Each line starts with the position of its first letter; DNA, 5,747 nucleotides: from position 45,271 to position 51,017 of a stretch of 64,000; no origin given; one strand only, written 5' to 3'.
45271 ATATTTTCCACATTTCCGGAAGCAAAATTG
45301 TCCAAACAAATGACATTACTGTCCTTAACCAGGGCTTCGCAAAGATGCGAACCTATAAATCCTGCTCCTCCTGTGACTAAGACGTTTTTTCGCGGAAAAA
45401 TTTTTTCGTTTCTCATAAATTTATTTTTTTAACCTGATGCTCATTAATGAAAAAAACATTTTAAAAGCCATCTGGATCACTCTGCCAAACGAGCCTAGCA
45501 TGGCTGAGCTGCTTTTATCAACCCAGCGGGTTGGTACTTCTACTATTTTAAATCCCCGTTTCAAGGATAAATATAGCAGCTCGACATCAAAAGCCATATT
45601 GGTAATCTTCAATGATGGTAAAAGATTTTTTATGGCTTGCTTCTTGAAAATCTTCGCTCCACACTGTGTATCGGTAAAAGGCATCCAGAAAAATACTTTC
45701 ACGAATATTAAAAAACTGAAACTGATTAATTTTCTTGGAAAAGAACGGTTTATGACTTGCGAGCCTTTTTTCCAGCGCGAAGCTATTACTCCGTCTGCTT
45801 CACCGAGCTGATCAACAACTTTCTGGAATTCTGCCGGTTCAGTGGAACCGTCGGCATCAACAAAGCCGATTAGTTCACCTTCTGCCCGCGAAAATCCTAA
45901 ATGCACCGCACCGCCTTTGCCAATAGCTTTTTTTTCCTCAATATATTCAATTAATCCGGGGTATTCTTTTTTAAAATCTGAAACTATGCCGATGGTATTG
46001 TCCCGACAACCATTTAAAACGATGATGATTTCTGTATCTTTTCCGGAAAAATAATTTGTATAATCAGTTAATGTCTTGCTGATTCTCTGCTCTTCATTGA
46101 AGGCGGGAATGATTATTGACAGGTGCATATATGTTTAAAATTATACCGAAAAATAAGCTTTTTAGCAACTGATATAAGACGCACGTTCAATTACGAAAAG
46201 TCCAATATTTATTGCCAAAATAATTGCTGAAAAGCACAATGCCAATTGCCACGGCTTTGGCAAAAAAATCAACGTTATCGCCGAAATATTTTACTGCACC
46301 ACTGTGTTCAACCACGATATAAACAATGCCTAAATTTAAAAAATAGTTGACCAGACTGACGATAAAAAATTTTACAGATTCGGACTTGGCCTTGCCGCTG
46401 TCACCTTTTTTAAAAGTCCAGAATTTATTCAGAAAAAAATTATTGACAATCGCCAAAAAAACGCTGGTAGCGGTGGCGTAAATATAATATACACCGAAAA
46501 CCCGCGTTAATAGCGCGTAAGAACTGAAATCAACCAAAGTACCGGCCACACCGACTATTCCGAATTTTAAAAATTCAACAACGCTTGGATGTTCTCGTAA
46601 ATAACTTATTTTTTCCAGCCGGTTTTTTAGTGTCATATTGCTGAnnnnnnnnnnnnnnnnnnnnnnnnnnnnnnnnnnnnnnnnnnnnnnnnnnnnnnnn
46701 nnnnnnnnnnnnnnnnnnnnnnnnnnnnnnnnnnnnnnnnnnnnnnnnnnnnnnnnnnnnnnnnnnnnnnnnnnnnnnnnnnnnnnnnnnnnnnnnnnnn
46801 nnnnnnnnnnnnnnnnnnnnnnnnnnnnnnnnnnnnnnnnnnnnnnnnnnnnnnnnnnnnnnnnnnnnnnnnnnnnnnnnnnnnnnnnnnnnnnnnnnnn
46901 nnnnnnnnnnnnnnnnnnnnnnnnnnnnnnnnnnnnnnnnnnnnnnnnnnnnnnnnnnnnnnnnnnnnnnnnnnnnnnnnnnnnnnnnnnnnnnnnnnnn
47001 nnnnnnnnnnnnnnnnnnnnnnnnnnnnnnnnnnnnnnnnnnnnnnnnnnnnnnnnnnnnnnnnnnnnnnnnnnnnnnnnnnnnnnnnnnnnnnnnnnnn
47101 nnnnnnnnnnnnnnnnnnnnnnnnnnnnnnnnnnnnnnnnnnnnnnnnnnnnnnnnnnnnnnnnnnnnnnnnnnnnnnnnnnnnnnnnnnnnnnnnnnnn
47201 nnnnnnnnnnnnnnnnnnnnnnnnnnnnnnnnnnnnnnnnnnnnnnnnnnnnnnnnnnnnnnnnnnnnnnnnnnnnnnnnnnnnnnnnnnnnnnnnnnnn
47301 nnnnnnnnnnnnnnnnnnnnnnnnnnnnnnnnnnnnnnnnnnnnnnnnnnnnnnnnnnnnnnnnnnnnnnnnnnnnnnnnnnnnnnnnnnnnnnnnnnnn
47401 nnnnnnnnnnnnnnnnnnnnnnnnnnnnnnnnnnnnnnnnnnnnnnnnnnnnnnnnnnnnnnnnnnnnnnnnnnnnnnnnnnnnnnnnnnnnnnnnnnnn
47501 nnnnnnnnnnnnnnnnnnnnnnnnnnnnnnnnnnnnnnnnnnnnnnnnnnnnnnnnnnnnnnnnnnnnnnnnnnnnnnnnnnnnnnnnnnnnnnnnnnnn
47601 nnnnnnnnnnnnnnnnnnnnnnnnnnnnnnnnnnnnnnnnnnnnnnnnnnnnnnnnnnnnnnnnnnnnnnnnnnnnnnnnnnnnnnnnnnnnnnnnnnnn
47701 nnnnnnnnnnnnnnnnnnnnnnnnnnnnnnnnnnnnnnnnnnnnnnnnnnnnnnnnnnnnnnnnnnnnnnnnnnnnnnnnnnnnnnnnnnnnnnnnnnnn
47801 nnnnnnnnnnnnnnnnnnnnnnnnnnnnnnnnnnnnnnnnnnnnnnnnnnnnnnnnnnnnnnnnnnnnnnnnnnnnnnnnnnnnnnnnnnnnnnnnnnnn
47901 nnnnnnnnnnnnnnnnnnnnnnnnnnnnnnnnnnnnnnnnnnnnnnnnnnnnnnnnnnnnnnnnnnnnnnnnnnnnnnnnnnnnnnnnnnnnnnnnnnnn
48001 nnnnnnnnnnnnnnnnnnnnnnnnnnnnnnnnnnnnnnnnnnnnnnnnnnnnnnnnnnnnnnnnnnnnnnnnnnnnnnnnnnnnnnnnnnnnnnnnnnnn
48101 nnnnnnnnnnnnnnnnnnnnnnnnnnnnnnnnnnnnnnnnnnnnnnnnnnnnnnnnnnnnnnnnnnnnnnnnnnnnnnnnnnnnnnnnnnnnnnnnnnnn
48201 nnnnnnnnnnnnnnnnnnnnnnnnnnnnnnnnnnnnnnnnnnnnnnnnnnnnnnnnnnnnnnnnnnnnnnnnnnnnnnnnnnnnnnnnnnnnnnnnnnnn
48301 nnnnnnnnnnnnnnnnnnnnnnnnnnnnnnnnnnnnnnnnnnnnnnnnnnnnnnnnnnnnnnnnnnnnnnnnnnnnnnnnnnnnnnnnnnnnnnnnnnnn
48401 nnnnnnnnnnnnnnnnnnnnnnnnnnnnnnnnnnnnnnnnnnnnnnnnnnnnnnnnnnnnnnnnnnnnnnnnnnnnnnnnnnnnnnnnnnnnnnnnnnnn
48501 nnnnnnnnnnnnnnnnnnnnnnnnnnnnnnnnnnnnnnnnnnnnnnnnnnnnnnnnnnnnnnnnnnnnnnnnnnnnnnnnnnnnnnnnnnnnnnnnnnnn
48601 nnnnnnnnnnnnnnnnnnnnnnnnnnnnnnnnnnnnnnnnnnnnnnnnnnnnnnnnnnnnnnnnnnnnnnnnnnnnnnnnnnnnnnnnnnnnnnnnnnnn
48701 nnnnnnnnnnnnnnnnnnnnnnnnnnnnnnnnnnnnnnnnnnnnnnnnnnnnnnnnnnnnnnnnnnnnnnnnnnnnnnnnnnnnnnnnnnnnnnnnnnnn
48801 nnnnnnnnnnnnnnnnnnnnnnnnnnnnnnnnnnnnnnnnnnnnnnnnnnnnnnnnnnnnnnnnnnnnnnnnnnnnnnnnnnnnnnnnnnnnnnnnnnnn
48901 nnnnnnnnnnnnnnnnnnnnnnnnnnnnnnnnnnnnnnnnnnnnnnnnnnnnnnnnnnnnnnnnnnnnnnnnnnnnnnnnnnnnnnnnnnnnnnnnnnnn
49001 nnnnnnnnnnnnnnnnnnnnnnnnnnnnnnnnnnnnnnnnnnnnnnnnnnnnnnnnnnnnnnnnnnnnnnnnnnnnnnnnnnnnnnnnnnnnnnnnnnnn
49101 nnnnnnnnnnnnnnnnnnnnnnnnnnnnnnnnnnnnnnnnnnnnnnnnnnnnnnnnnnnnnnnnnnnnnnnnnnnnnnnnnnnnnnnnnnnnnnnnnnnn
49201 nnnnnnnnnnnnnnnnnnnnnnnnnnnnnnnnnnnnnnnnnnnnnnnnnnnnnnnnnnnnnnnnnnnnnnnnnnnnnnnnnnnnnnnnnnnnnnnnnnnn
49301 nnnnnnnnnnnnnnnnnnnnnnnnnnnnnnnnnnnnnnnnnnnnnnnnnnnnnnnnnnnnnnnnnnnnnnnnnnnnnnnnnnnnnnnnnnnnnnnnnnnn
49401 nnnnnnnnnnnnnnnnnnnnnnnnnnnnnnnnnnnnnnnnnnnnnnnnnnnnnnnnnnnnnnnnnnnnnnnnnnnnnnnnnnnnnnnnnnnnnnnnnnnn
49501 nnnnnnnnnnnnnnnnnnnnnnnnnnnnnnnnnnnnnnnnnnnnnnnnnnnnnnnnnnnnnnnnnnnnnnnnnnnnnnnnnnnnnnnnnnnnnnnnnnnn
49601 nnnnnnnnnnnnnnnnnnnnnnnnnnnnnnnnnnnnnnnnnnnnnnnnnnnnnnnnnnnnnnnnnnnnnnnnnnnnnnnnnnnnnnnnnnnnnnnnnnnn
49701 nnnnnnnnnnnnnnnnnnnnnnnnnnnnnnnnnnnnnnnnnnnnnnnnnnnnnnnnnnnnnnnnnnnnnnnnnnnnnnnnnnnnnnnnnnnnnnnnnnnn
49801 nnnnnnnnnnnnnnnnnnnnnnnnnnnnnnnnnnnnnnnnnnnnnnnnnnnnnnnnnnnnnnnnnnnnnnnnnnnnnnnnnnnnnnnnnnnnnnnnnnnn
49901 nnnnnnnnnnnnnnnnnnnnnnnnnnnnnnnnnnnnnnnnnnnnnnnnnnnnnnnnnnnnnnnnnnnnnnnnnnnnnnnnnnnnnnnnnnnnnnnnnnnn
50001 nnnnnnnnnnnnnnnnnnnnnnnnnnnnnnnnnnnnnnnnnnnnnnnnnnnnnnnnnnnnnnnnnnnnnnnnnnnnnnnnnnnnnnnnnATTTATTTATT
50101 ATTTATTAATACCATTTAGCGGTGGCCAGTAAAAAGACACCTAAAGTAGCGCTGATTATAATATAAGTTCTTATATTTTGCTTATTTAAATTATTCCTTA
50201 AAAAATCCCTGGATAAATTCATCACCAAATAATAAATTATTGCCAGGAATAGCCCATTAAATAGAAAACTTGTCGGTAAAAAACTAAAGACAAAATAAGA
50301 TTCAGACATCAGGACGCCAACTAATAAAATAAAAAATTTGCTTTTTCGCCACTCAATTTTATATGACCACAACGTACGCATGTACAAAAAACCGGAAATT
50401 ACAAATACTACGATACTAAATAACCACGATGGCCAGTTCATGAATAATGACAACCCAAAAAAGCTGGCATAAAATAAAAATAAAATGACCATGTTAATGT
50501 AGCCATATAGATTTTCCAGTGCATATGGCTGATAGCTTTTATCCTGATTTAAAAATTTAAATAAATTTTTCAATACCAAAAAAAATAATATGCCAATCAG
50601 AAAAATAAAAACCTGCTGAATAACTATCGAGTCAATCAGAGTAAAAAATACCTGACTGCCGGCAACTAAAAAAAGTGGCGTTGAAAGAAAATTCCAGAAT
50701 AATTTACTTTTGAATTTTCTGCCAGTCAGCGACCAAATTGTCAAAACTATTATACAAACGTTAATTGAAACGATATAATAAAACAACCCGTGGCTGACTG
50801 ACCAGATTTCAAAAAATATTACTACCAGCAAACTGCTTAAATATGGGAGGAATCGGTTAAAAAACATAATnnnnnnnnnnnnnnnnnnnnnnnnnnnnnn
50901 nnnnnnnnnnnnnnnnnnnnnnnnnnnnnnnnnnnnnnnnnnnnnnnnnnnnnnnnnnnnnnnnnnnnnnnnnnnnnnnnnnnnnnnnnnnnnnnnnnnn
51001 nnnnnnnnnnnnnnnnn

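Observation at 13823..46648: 33-kb locus built for polyprenyl-phosphate-sugar-dependent extracytoplasmic glycosylation (3 DPM1-like GT2 + GtrA + 4 GT-C-like proteins + 2 flippases + ~10 GT4)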

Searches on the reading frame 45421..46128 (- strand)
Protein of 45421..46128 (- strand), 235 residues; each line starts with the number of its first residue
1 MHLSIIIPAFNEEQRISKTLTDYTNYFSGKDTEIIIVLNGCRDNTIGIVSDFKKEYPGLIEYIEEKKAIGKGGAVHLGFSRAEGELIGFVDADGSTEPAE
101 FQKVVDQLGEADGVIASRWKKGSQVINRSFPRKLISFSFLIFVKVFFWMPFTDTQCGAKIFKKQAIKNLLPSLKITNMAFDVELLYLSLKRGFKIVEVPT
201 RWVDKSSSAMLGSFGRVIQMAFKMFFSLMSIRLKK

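Call 5: search_protein_families(library=pfam, proteins=[window:45421-46128:-], max_evalue=0.01)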
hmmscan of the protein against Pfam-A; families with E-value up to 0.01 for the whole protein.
window:45421-46128:- (235 aa): 3 families
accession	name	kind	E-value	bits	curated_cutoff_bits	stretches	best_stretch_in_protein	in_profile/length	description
PF00535.33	Glycos_transf_2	-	7e-25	88.3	23.3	1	4-152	1-152/168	Glycosyl transferase family 2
PF10111.15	Glyco_tranf_2_2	-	6.4e-11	42.7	27.3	1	4-105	1-103/276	Glycosyltransferase like family 2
PF13641.12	Glyco_tranf_2_3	-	1.2e-10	42.2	27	1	3-111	3-113/230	Glycosyltransferase like family 2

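Call 11: search_protein_families(library=ncbifam, proteins=[window:45421-46128:-], max_evalue=1)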
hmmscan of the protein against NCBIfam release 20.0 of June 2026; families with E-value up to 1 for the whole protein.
window:45421-46128:- (235 aa): 22 families
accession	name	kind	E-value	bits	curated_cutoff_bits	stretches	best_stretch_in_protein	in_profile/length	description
NF047588.1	GlcsyltransPgfSStrep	equivalog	2.5e-13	49.9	500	1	1-170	1-168/308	glycosyltransferase PgfS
TIGR04283.1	glyco_like_mftF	equivalog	3.3e-12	46.5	182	1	3-117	1-105/221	TIGR04283 family arsenosugar biosynthesis glycosyltransferase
NF007482.0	PRK10073.1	equivalog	1.5e-11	43.9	423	1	2-106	7-108/334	glycosyltransferase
TIGR03937.1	PgaC_IcaA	equivalog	1.9e-11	43.6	422.3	1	3-114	47-156/407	poly-beta-1,6-N-acetyl-D-glucosamine synthase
TIGR04182.1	glyco_TIGR04182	equivalog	5.5e-11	42.4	325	1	4-207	3-195/293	S-layer glycoprotein N-glycosyltransferase AglJ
NF038302.1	EPS_HpsE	equivalog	1.8e-10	40.3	300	1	2-98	2-101/307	hormogonium polysaccharide biosynthesis glycosyltransferase HpsE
NF007986.1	PRK10714.1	equivalog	5.4e-10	38.8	529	1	3-170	8-173/316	undecaprenyl-phosphate 4-deoxy-4-formamido-L-arabinose transferase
NF058614.1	PPMAGASynPpgS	equivalog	3.2e-09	36.5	370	1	5-201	4-195/226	polyprenyl-phospho-N-acetylgalactosaminyl synthase PpgS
TIGR03111.1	glyc2_xrt_Gpos1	hypoth_equivalog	4.3e-08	32.4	363.95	1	3-112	51-160/439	TIGR03111 family XrtG-associated glycosyltransferase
NF041875.1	EPS_EpsD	equivalog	3.7e-07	29.9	370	1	3-103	1-99/325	exopolysaccharide biosynthesis glycosyltransferase EpsD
NF010496.0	PRK13915.1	equivalog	6.3e-07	28.8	262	1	2-98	32-131/307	glucosyl-3-phosphoglycerate synthase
NF041391.1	DPhHxTase_Halo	equivalog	2.3e-06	26.7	375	1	9-214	3-195/213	dolichyl-phosphate hexose transferase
NF047683.1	TeichurnBiosyTuaG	equivalog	3.4e-06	26.9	400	1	3-106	8-109/252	teichuronic acid biosynthesis protein TuaG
NF050050.1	ProtGlycPglI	equivalog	1.8e-05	24.3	500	1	2-107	3-107/306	GalNAc(5)-diNAcBac-PP-undecaprenol beta-1,3-glucosyltransferase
NF045692.1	OglycostaseCruG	equivalog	2.4e-05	23.5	600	1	3-100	43-144/386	2'-O-glycosyltransferase CruG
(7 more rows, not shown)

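Call 44: search_solved_structures(query=window:45421-46128:-, max_evalue=0.001)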
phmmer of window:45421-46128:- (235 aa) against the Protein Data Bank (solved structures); distinct sequences matched with E-value up to 0.001: 20.
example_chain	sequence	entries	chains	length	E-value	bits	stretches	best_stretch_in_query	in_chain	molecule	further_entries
5mlz_A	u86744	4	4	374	2.8e-14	56.4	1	1-201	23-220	Dolichol monophosphate mannose synthase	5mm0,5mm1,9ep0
2z87_A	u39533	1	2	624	5.7e-09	39.1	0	3-114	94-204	Chondroitin synthase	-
2z86_A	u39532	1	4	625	5.7e-09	39.1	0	3-114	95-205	Chondroitin synthase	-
9hwj_A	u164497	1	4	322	5.6e-08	35.8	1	3-120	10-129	Undecaprenyl-phosphate 4-deoxy-4-formamido-L-arabinose transferase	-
9bhc_C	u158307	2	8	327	1.3e-07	34.6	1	3-171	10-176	Undecaprenyl-phosphate 4-deoxy-4-formamido-L-arabinose transferase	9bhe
8vxh_A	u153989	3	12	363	1.8e-07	34.2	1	3-170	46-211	Undecaprenyl-phosphate 4-deoxy-4-formamido-L-arabinose transferase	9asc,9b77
9omm_A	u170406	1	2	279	1.7e-06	31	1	3-107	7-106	Glycosyltransferase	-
9omh_A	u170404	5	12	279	1.7e-06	31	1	3-107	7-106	Glycosyltransferase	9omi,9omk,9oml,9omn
9omj_A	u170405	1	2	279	1.7e-06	31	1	3-107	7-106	Glycosyltransferase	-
6p61_A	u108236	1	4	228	1e-05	28.4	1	3-95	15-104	Glycosyltransferase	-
6h1j_A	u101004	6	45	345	1.6e-05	27.8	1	3-136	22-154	Probable ss-1,3-N-acetylglucosaminyltransferase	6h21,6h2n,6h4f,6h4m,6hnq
5tze_C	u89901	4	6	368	2.5e-05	27.1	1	1-95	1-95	Glycosyl transferase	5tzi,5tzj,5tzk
3bcv_A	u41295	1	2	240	2.7e-05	27.1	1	3-97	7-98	Putative glycosyltransferase protein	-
5tz8_A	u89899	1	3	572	3.8e-05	26.6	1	1-95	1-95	Glycosyl transferase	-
5hea_A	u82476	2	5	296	7.1e-05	25.7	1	3-99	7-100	Putative glycosyltransferase (GalT1)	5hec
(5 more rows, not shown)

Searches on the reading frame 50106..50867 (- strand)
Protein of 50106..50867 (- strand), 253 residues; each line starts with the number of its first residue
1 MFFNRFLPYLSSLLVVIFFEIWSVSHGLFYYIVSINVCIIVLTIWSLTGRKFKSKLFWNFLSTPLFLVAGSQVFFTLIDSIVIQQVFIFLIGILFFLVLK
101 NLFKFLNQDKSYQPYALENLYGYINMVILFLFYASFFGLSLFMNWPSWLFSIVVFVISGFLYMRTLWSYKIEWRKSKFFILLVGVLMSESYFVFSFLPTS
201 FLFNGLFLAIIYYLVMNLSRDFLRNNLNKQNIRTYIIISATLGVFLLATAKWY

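Call 23: search_protein_families(library=pfam, proteins=[window:50106-50867:-], max_evalue=0.001)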
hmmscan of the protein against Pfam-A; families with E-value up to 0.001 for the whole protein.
window:50106-50867:- (253 aa): 1 family
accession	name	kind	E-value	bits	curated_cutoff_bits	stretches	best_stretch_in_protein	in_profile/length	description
PF18900.5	DUF5656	-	2.6e-08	34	23.3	1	55-248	53-240/242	Protein of unknown function (DUF5656)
